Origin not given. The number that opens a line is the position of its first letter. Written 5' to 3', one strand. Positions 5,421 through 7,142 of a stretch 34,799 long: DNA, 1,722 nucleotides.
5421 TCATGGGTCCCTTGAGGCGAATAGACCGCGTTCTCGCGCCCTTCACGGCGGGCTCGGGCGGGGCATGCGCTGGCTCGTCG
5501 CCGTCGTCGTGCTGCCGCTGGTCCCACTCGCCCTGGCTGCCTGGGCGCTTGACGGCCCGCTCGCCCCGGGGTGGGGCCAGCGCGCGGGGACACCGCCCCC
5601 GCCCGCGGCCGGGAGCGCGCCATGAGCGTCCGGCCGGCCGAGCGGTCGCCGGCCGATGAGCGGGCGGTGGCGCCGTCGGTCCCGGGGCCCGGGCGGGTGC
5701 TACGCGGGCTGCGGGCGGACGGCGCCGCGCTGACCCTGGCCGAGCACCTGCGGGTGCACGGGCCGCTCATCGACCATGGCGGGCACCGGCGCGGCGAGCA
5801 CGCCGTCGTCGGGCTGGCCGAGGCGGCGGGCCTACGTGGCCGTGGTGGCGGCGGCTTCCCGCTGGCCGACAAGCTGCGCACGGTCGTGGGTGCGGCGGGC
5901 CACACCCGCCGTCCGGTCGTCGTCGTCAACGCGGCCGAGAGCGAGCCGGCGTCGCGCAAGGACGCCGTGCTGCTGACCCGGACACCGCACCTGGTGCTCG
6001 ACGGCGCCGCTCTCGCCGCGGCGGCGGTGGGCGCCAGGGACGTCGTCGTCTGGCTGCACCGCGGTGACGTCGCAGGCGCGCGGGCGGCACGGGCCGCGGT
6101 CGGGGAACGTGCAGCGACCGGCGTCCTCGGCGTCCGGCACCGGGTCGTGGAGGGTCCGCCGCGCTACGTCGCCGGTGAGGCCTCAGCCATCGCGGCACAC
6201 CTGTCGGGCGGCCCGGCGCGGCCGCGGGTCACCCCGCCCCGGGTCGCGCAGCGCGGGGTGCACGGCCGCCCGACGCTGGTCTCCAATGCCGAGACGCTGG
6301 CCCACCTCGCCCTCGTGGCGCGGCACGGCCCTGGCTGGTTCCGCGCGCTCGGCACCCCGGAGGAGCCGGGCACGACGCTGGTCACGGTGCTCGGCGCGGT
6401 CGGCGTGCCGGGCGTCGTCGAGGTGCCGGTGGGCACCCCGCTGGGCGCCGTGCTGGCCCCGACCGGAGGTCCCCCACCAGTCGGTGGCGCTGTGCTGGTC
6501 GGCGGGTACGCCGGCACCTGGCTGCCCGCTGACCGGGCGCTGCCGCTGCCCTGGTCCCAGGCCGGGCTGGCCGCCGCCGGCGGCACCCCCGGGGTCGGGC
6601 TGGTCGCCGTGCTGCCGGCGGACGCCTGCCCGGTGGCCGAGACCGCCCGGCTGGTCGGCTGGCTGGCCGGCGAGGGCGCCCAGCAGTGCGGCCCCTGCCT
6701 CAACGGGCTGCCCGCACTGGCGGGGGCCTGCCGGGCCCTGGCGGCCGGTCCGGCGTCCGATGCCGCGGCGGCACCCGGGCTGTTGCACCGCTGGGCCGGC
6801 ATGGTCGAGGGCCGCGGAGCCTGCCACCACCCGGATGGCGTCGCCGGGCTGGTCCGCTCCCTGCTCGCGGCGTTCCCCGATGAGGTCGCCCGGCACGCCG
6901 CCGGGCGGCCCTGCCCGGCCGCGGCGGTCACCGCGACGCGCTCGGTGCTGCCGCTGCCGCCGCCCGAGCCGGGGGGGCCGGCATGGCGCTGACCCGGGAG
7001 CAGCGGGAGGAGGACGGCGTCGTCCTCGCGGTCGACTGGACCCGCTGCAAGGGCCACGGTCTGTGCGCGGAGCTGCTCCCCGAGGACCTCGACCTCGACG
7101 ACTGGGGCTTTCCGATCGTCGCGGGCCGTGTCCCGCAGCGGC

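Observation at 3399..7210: Uncharacterised five-gene transmembrane electron-transfer operon (orphan cytoplasmic ApbE + di-haem FRD + NuoF-like + ferredoxin) inside the Pup-proteasome locus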

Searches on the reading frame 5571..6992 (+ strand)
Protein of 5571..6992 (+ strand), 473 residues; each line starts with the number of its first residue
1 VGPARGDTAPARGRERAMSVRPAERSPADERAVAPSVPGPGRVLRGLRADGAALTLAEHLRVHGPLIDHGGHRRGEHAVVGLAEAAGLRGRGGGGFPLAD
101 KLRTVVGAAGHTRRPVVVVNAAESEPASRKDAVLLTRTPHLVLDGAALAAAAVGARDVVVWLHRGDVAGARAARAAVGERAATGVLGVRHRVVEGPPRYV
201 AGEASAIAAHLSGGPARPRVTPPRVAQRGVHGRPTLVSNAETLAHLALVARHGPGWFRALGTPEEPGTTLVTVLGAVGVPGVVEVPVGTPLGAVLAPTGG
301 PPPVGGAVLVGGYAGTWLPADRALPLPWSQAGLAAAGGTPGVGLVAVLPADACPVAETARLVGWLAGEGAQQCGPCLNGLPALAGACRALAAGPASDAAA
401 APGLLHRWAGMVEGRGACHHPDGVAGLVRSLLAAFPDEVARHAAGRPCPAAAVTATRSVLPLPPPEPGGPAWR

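Call 3: search_protein_families(library=pfam, proteins=[window:5571-6992:+], max_evalue=0.1)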
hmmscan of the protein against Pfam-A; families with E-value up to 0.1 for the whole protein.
window:5571-6992:+ (473 aa): 4 families
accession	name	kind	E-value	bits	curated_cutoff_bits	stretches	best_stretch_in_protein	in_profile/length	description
PF01512.22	Complex1_51K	-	7.2e-31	107.5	31.2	1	85-246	3-148/150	Nuo51 FMN-binding domain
PF10589.14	NADH_4Fe-4S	-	4.5e-11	42.9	23.5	1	359-442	4-85/85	NADH-ubiquinone oxidoreductase-F iron-sulfur binding region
PF10531.15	SLBB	-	0.00061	20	27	1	271-304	2-35/55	SLBB domain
PF18646.6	DUF5632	-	0.023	15.1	25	1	245-291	10-56/81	Family of unknown function (DUF5632)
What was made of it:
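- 5622..6992 (+): NuoF-like soluble flavo-iron-sulfur protein, the presumed NAD(P)H-oxidising entry point. PF01512 and PF10589 (call 3).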

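Call 4: search_protein_families(library=ncbifam, proteins=[window:5571-6992:+], max_evalue=0.1)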
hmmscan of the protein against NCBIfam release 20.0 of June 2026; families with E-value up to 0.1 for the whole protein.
window:5571-6992:+ (473 aa): 6 families
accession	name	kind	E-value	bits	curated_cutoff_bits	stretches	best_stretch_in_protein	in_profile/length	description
TIGR01959.1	nuoF_fam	equivalog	9.6e-56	188.9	558.65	1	77-441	36-408/410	NADH-quinone oxidoreductase subunit NuoF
NF010120.0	PRK13596.1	equivalog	4.4e-41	140.8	389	1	74-442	38-416/433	NADH-quinone oxidoreductase subunit NuoF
NF008436.0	PRK11278.1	equivalog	3.8e-37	128.2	749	1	77-440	49-423/448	NADH-quinone oxidoreductase subunit NuoF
NF003454.1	PRK05035.1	equivalog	8.6e-09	34.4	345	1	77-312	124-331/556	electron transport complex subunit RsxC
TIGR01945.1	rnfC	subfamily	3e-08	32.6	245.95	1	77-163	122-204/435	RnfABCDGE type electron transport complex subunit C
TIGR04481.1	PR_assoc_PrdC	equivalog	3e-07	29.6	490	1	80-180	77-171/425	proline reductase-associated electron transfer protein PrdC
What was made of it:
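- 5622..6992 (+): It falls below the NuoF equivalog cut-off (188.9 vs 558.65 bits, call 4).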

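Call 9: find_homologous_proteins(query=window:5622-6989:+, max_evalue=1e-10)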
Query window:5622-6989:+ (456 aa): 4363 proteins with E <= 1e-10 among 8000 candidates; the best 120 are listed.
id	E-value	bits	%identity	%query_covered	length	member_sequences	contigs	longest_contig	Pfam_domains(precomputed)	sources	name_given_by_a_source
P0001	1.0e-284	963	100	100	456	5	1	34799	PF10589.15,PF01512.23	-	-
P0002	7.4e-199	680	76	95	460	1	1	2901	PF10531.16,PF10589.15,PF01512.23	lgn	-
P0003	9.7e-187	640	75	95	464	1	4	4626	PF10531.16,PF10589.15,PF01512.23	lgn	-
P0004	3.7e-174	598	69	95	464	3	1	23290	PF10531.16,PF10589.15,PF01512.23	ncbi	-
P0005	1.9e-163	563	64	96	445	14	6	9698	PF10589.15,PF01512.23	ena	-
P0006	2.7e-159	549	64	96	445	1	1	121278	PF10589.15,PF01512.23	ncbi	-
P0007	3.8e-150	519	62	95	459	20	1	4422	PF10589.15,PF01512.23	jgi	jgi:NADH:ubiquinone oxidoreductase subunit F (NADH-binding)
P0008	1.8e-148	513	63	100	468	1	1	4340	PF10531.16,PF10589.15,PF01512.23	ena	-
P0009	2.1e-147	510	62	92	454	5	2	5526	PF10531.16,PF10589.15,PF01512.23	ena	-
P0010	1.7e-146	507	65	90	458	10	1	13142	PF10531.16,PF10589.15,PF01512.23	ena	-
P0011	2.1e-138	480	60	95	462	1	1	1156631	PF10531.16,PF10589.15,PF01512.23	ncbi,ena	-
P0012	3.5e-138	480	62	90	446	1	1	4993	PF10589.15,PF01512.23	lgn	-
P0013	5.2e-138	479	61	95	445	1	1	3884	PF10531.16,PF10589.15,PF01512.23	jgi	jgi:NADH:ubiquinone oxidoreductase subunit F (NADH-binding)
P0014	8.1e-137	475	63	91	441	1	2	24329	PF10531.16,PF10589.15,PF01512.23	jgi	jgi:NADH:ubiquinone oxidoreductase subunit F (NADH-binding)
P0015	8.2e-137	475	63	88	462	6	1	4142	PF10531.16,PF10589.15,PF01512.23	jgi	-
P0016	1.5e-135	471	59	98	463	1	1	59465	PF10531.16,PF10589.15,PF01512.23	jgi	jgi:NADH:ubiquinone oxidoreductase subunit F (NADH-binding)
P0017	6.1e-135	469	61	94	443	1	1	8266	PF10531.16,PF10589.15,PF01512.23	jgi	jgi:NADH:ubiquinone oxidoreductase subunit F (NADH-binding)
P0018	3.3e-134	466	61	95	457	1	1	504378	PF10531.16,PF10589.15,PF01512.23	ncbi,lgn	-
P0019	4.2e-134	466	59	95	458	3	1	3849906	PF10589.15,PF01512.23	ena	-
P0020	1.6e-132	461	62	87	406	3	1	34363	PF10531.16,PF10589.15,PF01512.23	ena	-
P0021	1.9e-132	461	62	88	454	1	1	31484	PF10531.16,PF10589.15,PF01512.23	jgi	jgi:NADH:ubiquinone oxidoreductase subunit F (NADH-binding)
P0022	4.9e-132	459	56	100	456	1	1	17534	PF10531.16,PF10589.15,PF01512.23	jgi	jgi:NADH:ubiquinone oxidoreductase subunit F (NADH-binding)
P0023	4.9e-131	456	59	90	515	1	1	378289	PF10531.16,PF10589.15,PF01512.23,PF13459.12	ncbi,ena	-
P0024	8.6e-130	452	59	95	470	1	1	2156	PF10531.16,PF10589.15,PF01512.23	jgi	jgi:NADH:ubiquinone oxidoreductase subunit F (NADH-binding)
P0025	8.4e-128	445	62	82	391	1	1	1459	PF10531.16,PF10589.15,PF01512.23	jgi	jgi:NADH:ubiquinone oxidoreductase subunit F (NADH-binding)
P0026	5.4e-127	443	59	90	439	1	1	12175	PF10531.16,PF10589.15,PF01512.23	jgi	jgi:NADH:ubiquinone oxidoreductase subunit F (NADH-binding)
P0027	4.4e-126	440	58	95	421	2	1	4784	PF10531.16,PF10589.15,PF01512.23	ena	-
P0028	5.5e-124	433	59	93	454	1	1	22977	PF10531.16,PF10589.15,PF01512.23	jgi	jgi:NADH:ubiquinone oxidoreductase subunit F (NADH-binding)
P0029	8.7e-124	432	58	88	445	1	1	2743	PF10531.16,PF10589.15,PF01512.23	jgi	jgi:NADH:ubiquinone oxidoreductase subunit F (NADH-binding)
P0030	2.8e-123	430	58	86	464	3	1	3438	PF10531.16,PF10589.15,PF22461.3,PF01512.23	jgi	-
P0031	4.7e-123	430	56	95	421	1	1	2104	PF10531.16,PF10589.15,PF01512.23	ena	-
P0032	5.1e-123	430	58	93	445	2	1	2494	PF10531.16,PF10589.15,PF01512.23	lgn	-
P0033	1.5e-122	428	56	98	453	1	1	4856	PF10589.15,PF01512.23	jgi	jgi:NADH:ubiquinone oxidoreductase subunit F (NADH-binding)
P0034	2.5e-122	427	60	89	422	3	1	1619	PF10531.16,PF10589.15,PF01512.23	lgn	-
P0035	1.6e-121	425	55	95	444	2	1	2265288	PF10589.15,PF01512.23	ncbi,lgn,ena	-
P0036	3.2e-121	424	59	89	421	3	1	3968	PF10531.16,PF10589.15,PF01512.23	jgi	-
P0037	3.7e-121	423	58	90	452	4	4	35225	PF10589.15,PF01512.23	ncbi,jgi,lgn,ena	-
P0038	9.6e-121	422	57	95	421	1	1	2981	PF10531.16,PF10589.15,PF01512.23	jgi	-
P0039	1.4e-120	422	58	91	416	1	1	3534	PF10531.16,PF10589.15,PF01512.23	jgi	jgi:NADH:ubiquinone oxidoreductase subunit F (NADH-binding)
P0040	2.5e-120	421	57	95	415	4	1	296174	PF10531.16,PF10589.15,PF01512.23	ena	-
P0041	3.4e-120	420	59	88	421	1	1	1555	PF10531.16,PF10589.15,PF01512.23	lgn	-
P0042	6.3e-120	419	57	95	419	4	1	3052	PF10531.16,PF10589.15,PF22461.3,PF01512.23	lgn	-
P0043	7.0e-120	419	57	95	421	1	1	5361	PF10531.16,PF10589.15,PF01512.23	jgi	-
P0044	7.9e-120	419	53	93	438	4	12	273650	PF10531.16,PF10589.15,PF01512.23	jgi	jgi:NADH:ubiquinone oxidoreductase subunit F (NADH-binding)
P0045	1.4e-119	418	59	89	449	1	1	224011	PF10589.15,PF01512.23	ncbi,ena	-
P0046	1.7e-119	418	56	93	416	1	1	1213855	PF10531.16,PF10589.15,PF01512.23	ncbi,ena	-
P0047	2.1e-119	418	56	91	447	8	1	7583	PF10531.16,PF10589.15,PF01512.23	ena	-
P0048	4.3e-119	417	56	88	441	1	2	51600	PF10531.16,PF10589.15,PF01512.23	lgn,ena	-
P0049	4.7e-119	416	57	95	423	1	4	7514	PF10531.16,PF10589.15,PF01512.23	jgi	jgi:NADH:ubiquinone oxidoreductase subunit F (NADH-binding)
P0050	5.1e-119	416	56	94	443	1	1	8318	PF10531.16,PF10589.15,PF01512.23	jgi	jgi:NADH:ubiquinone oxidoreductase subunit F (NADH-binding)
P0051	8.5e-119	416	57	95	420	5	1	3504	PF10589.15,PF01512.23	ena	-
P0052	8.9e-119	416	56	95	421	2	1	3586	PF10531.16,PF10589.15,PF01512.23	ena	-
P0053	9.2e-119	416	56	93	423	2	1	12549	PF10531.16,PF10589.15,PF01512.23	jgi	jgi:NADH:ubiquinone oxidoreductase subunit F (NADH-binding)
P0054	1.1e-118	415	58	89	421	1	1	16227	PF10531.16,PF10589.15,PF01512.23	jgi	jgi:NADH:ubiquinone oxidoreductase subunit F (NADH-binding)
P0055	1.8e-118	415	57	95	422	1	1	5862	PF10589.15,PF01512.23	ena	-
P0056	2.2e-118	414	59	87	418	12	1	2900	PF10531.16,PF10589.15,PF01512.23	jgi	jgi:NADH:ubiquinone oxidoreductase subunit F (NADH-binding)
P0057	2.3e-118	414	56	95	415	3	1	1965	PF10531.16,PF10589.15,PF01512.23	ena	-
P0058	2.8e-118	414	58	83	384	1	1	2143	PF10531.16,PF10589.15,PF01512.23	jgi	jgi:NADH:ubiquinone oxidoreductase subunit F (NADH-binding)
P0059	2.9e-118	414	56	95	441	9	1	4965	PF10531.16,PF10589.15,PF01512.23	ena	-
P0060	4.6e-118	413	53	90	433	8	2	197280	PF10531.16,PF10589.15,PF01512.23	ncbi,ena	-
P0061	6.2e-118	413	60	73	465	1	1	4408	PF10589.15,PF01512.23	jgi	jgi:NADH:ubiquinone oxidoreductase subunit F (NADH-binding)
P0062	9.1e-118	412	57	92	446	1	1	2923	PF10589.15,PF01512.23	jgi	jgi:NADH:ubiquinone oxidoreductase subunit F (NADH-binding)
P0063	1.2e-117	412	57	89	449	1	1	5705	PF10589.15,PF01512.23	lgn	-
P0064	1.8e-117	411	57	89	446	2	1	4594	PF10589.15,PF01512.23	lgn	-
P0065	1.9e-117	411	58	90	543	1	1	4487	PF10589.15,PF01512.23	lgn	-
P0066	3.0e-117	411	54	93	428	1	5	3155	PF10531.16,PF10589.15,PF01512.23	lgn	-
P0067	5.9e-117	410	58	89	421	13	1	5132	PF10531.16,PF10589.15,PF01512.23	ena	-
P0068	9.6e-117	409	55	93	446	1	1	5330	PF10589.15,PF01512.23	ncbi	ncbi:MAG: NADH-ubiquinone oxidoreductase-F iron-sulfur binding region domain-containing protein [Act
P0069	1.2e-116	409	57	93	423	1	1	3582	PF10531.16,PF10589.15,PF01512.23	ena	-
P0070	6.3e-116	406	56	89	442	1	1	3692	PF10589.15,PF01512.23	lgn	-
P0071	8.9e-116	406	55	95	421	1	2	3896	PF10531.16,PF10589.15,PF01512.23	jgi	jgi:NADH:ubiquinone oxidoreductase subunit F (NADH-binding)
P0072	1.2e-114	402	54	95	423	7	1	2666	PF10589.15,PF01512.23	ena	-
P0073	1.2e-114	402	60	83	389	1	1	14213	PF10589.15,PF01512.23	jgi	jgi:NADH:ubiquinone oxidoreductase subunit F (NADH-binding)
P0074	4.6e-114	400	54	95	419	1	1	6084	PF10531.16,PF10589.15,PF01512.23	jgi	jgi:NADH:ubiquinone oxidoreductase subunit F (NADH-binding)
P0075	8.0e-114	399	55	95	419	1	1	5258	PF10531.16,PF10589.15,PF22461.3,PF01512.23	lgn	-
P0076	1.2e-113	399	54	91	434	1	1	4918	PF10531.16,PF10589.15,PF01512.23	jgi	jgi:NADH:ubiquinone oxidoreductase subunit F (NADH-binding)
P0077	2.0e-113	398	55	95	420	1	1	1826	PF10589.15,PF01512.23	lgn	-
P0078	3.2e-113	397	56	89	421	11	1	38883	PF10531.16,PF10589.15,PF01512.23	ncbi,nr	ncbi:MAG TPA: NADH-ubiquinone oxidoreductase-F iron-sulfur binding region domain-containing protein 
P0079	1.2e-112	395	54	95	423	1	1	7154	PF10531.16,PF10589.15,PF01512.23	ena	-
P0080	1.6e-112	395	52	93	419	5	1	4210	PF10589.15,PF01512.23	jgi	-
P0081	2.6e-112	394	55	93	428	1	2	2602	PF10531.16,PF10589.15,PF01512.23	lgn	-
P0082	4.1e-112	394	58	80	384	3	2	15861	PF10589.15,PF01512.23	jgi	-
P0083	4.2e-112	394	60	78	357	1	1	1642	PF10531.16,PF10589.15,PF01512.23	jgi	jgi:NADH:ubiquinone oxidoreductase subunit F (NADH-binding)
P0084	6.1e-112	393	55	87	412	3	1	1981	PF10589.15,PF01512.23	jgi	jgi:NADH:ubiquinone oxidoreductase subunit F (NADH-binding)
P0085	1.0e-111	392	52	94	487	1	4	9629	PF10589.15,PF01512.23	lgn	-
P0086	1.4e-111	392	56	93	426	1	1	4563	PF10589.15,PF01512.23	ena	-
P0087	2.9e-111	391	55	88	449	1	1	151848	PF10531.16,PF10589.15,PF01512.23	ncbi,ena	-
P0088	9.4e-111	389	57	86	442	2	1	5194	PF10589.15,PF01512.23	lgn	-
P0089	9.0e-110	386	54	86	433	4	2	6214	PF10531.16,PF10589.15,PF01512.23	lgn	-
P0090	1.3e-109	385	52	95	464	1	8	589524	PF10589.15,PF01512.23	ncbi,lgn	ncbi:MAG: NADH-ubiquinone oxidoreductase-F iron-sulfur binding region domain-containing protein [Can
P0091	2.9e-109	384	57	90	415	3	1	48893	PF10589.15,PF01512.23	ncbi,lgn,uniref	ncbi:NADH-ubiquinone oxidoreductase-F iron-sulfur binding region domain-containing protein [Actinoph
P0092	3.6e-109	384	54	92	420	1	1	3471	PF10589.15,PF01512.23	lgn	-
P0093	2.3e-108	381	52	89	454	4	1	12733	PF10531.16,PF10589.15,PF01512.23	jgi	jgi:NADH:ubiquinone oxidoreductase subunit F (NADH-binding)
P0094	3.6e-108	381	55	88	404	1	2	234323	PF10531.16,PF10589.15,PF01512.23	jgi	jgi:NADH:ubiquinone oxidoreductase subunit F (NADH-binding)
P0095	4.0e-108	380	53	92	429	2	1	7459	PF10531.16,PF10589.15,PF01512.23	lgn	-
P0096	4.8e-108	380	52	98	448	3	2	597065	PF10531.16,PF10589.15,PF01512.23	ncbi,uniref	ncbi:NADH-ubiquinone oxidoreductase-F iron-sulfur binding region domain-containing protein [Streptom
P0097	6.2e-108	380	52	91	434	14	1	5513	PF10589.15,PF01512.23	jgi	-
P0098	6.5e-108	380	53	90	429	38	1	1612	PF10531.16,PF10589.15,PF01512.23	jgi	jgi:NADH:ubiquinone oxidoreductase subunit F (NADH-binding)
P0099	7.4e-108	380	53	90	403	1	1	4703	PF10531.16,PF10589.15,PF01512.23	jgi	jgi:NADH:ubiquinone oxidoreductase subunit F (NADH-binding)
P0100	9.5e-108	379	52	98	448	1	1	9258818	PF10531.16,PF10589.15,PF01512.23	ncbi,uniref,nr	ncbi:NADH-ubiquinone oxidoreductase-F iron-sulfur binding region domain-containing protein [Streptom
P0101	1.4e-107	379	50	96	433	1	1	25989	PF10531.16,PF10589.15,PF01512.23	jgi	jgi:NADH:ubiquinone oxidoreductase subunit F (NADH-binding)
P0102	1.5e-107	379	53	91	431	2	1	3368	PF10531.16,PF10589.15,PF22461.3,PF01512.23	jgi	jgi:NADH:ubiquinone oxidoreductase subunit F (NADH-binding)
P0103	1.8e-107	378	52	90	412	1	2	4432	PF10589.15,PF01512.23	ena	-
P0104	2.1e-107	378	54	90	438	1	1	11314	PF10531.16,PF10589.15,PF01512.23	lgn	-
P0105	3.2e-107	377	53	90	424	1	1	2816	PF10531.16,PF10589.15,PF01512.23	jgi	jgi:NADH:ubiquinone oxidoreductase subunit F (NADH-binding)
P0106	4.6e-107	377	54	90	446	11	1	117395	PF10531.16,PF10589.15,PF01512.23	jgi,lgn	-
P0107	4.9e-107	377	53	90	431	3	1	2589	PF10531.16,PF10589.15,PF01512.23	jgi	jgi:NADH:ubiquinone oxidoreductase subunit F (NADH-binding)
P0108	5.7e-107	377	51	95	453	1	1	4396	PF10531.16,PF10589.15,PF01512.23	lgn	-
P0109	6.7e-107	376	51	93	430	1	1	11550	PF10531.16,PF10589.15,PF01512.23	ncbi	-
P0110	9.5e-107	376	56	89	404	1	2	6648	PF10531.16,PF10589.15,PF01512.23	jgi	jgi:NADH:ubiquinone oxidoreductase subunit F (NADH-binding)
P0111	9.8e-107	376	55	80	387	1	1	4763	PF10531.16,PF10589.15,PF01512.23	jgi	jgi:NADH:ubiquinone oxidoreductase subunit F (NADH-binding)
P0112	1.2e-106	376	50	93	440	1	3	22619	PF10531.16,PF10589.15,PF01512.23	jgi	jgi:NADH:ubiquinone oxidoreductase subunit F (NADH-binding)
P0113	1.7e-106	375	51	93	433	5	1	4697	PF10531.16,PF10589.15,PF22461.3,PF01512.23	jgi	-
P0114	1.9e-106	375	53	94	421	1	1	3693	PF10531.16,PF10589.15,PF01512.23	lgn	-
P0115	1.9e-106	375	53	89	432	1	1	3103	PF10531.16,PF10589.15,PF01512.23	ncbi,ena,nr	ncbi:MAG TPA: NADH-ubiquinone oxidoreductase-F iron-sulfur binding region domain-containing protein 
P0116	2.2e-106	375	51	95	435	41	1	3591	PF10531.16,PF10589.15,PF22461.3,PF01512.23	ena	-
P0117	3.4e-106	374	53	90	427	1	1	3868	PF10531.16,PF10589.15,PF01512.23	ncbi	ncbi:MAG: NADH-ubiquinone oxidoreductase-F iron-sulfur binding region domain-containing protein [Aci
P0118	3.6e-106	374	53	89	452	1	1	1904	PF10531.16,PF10589.15,PF01512.23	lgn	-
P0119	3.8e-106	374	53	90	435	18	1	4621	PF10531.16,PF10589.15,PF22461.3,PF01512.23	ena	-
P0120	4.0e-106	374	54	87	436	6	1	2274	PF10531.16,PF10589.15,PF01512.23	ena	-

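Call 10: find_encoding_contigs(protein=P0100, flank=9000, max_places=3)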
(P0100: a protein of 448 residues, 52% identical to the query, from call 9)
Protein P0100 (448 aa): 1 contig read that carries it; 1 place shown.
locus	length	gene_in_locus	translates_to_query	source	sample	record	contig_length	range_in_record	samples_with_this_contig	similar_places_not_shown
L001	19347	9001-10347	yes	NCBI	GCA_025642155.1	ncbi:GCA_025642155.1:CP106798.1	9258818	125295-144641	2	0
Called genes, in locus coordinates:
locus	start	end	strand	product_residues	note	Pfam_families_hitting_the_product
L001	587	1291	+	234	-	-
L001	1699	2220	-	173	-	-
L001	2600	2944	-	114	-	-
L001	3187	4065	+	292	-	PF00582:Usp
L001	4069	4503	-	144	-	-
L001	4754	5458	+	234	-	PF00072:Response_reg, PF00486:Trans_reg_C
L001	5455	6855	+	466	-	PF00672:HAMP, PF00512:HisKA, PF02518:HATPase_c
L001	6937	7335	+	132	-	-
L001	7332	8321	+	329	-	PF02424:ApbE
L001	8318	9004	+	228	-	PF01794:Ferric_reduct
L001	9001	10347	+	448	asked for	PF01512:Complex1_51K, PF10531:SLBB (faint), PF10589:NADH_4Fe-4S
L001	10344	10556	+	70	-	PF13459:Fer4_15, PF13370:Fer4_13 (weak)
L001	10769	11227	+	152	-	PF00027:cNMP_binding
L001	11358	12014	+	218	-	PF00571:CBS, PF04972:BON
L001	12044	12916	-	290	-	PF00571:CBS, PF04972:BON (faint)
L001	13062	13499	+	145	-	-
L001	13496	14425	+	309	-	-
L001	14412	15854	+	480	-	PF01496:V_ATPase_I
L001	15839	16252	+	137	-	PF00137:ATP-synt_C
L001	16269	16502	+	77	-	PF01990:ATP-synt_F (weak)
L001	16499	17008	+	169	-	-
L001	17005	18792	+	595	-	PF16886:ATP-synt_ab_Xtn, PF00006:ATP-synt_ab, PF22919:ATP-synt_VA_C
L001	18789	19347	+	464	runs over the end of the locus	PF02874:ATP-synt_ab_N, PF00006:ATP-synt_ab, PF22919:ATP-synt_VA_C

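Call 11: find_encoding_contigs(protein=P0006, flank=9000, max_places=3)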
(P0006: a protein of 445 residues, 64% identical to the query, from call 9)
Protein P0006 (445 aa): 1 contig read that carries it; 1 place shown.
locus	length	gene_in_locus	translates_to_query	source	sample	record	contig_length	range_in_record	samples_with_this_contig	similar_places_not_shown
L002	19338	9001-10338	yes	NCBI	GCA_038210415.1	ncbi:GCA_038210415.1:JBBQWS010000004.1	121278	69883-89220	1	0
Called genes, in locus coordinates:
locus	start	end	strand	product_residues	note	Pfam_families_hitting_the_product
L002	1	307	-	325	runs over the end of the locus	PF13280:WYL, PF25583:WCX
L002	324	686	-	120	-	PF00254:FKBP_C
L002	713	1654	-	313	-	PF00254:FKBP_C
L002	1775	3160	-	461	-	PF03136:Pup_ligase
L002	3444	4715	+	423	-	PF26571:VldE, PF01471:PG_binding_1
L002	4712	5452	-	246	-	PF00227:Proteasome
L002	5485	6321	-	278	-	PF00227:Proteasome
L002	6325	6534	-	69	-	PF05639:Pup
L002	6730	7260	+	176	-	-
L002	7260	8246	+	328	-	PF02424:ApbE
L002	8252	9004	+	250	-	PF01794:Ferric_reduct (weak)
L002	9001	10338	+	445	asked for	PF01512:Complex1_51K, PF10589:NADH_4Fe-4S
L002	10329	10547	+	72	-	PF13459:Fer4_15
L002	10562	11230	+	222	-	PF03006:HlyIII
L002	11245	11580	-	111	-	-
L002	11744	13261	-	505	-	PF03136:Pup_ligase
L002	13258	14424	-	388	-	PF13439:Glyco_transf_4, PF13579:Glyco_trans_4_4, PF20706:GT4-conflict, PF00534:Glycos_transf_1, PF13692:Glyco_trans_1_4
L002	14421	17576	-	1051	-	PF03023:MurJ, PF04932:Wzy_C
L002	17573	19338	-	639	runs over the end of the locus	PF00685:Sulfotransfer_1 (faint), PF13469:Sulfotransfer_3 (weak)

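Call 17: find_encoding_contigs(protein=P0019, flank=8000, max_places=2)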
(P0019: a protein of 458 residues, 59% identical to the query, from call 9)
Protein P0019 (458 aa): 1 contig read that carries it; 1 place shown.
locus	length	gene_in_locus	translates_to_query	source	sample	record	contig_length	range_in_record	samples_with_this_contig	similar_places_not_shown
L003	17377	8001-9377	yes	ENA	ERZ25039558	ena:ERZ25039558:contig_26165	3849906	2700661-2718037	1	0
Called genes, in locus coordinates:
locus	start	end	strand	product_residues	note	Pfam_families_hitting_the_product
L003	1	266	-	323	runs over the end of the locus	PF00254:FKBP_C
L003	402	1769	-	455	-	PF03136:Pup_ligase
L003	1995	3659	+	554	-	PF26571:VldE, PF01471:PG_binding_1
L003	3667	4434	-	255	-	PF00227:Proteasome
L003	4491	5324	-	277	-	-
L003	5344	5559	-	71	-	-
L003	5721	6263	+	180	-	-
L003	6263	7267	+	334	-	PF02424:ApbE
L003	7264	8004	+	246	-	-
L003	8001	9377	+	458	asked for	PF01512:Complex1_51K, PF10589:NADH_4Fe-4S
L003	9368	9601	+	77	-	PF13459:Fer4_15, PF13370:Fer4_13 (weak)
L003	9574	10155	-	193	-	PF03136:Pup_ligase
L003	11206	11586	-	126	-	-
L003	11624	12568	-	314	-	PF16450:Prot_ATP_ID_OB_C, PF13191:AAA_16 (weak), PF00004:AAA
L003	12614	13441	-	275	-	-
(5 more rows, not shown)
